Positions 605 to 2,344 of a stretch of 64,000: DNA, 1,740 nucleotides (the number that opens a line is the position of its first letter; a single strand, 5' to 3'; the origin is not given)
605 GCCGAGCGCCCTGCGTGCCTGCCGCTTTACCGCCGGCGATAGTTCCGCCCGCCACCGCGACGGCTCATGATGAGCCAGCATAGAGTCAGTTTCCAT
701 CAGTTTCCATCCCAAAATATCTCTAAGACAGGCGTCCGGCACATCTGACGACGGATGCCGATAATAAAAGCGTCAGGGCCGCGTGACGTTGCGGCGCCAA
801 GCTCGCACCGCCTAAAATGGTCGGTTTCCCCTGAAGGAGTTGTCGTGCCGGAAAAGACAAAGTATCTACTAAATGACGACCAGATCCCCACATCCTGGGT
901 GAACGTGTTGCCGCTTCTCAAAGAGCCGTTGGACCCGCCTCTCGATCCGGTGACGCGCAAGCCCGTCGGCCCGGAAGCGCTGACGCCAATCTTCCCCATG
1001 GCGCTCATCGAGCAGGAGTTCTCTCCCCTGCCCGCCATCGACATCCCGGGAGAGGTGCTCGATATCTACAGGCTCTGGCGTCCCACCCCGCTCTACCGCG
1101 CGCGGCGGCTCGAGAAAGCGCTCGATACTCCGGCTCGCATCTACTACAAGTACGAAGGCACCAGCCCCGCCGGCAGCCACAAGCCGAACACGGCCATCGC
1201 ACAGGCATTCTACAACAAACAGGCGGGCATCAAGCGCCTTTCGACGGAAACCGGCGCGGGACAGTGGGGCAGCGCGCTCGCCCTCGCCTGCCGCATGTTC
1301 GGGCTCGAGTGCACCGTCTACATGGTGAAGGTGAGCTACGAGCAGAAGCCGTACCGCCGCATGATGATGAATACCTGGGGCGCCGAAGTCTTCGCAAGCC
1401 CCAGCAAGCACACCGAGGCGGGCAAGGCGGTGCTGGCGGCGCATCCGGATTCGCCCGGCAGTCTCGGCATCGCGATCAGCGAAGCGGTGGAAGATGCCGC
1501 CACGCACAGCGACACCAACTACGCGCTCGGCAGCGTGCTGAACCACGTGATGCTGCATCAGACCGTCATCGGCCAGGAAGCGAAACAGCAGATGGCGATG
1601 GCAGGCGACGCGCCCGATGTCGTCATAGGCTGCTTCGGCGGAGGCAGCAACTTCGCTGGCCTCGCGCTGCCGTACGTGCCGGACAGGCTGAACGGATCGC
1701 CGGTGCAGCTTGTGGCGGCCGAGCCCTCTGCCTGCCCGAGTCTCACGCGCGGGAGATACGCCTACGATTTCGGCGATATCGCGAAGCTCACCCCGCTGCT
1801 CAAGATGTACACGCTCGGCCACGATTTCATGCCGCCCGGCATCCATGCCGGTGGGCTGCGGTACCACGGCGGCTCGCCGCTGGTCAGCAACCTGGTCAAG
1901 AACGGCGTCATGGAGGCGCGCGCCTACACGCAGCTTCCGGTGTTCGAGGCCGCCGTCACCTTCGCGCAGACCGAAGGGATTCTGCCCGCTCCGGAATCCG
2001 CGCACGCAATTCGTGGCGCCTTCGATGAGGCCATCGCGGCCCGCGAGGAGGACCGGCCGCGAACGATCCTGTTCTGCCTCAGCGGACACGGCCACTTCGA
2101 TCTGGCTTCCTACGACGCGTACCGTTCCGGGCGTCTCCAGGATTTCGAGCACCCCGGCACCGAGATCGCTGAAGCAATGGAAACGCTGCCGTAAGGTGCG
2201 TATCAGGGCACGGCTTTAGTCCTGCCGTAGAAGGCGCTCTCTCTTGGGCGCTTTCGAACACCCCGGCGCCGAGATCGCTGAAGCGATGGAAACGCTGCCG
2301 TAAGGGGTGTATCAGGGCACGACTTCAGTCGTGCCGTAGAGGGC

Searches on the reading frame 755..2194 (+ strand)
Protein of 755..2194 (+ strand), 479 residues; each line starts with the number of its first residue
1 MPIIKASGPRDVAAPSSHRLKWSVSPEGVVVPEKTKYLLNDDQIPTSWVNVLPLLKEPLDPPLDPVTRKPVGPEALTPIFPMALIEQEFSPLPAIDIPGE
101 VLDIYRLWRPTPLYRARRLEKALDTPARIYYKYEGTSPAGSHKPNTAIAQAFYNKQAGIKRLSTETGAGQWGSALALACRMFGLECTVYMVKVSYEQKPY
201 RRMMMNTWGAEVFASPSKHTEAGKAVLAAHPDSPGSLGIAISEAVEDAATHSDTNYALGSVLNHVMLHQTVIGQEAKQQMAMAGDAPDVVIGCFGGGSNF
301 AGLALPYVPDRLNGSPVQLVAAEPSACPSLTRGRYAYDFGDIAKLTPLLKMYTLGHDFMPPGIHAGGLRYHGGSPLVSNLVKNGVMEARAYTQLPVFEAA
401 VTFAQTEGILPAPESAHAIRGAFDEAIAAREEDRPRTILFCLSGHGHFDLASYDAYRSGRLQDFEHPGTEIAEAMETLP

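Call 34: search_protein_families(library=pfam, proteins=[window:755-2194:+], max_evalue=0.001)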
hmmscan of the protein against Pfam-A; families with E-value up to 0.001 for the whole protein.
window:755-2194:+ (479 aa): 1 family
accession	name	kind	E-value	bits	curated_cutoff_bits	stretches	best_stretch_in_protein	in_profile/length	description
PF00291.31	PALP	-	5.2e-41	141.3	35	1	107-444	4-295/295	Pyridoxal-phosphate dependent enzyme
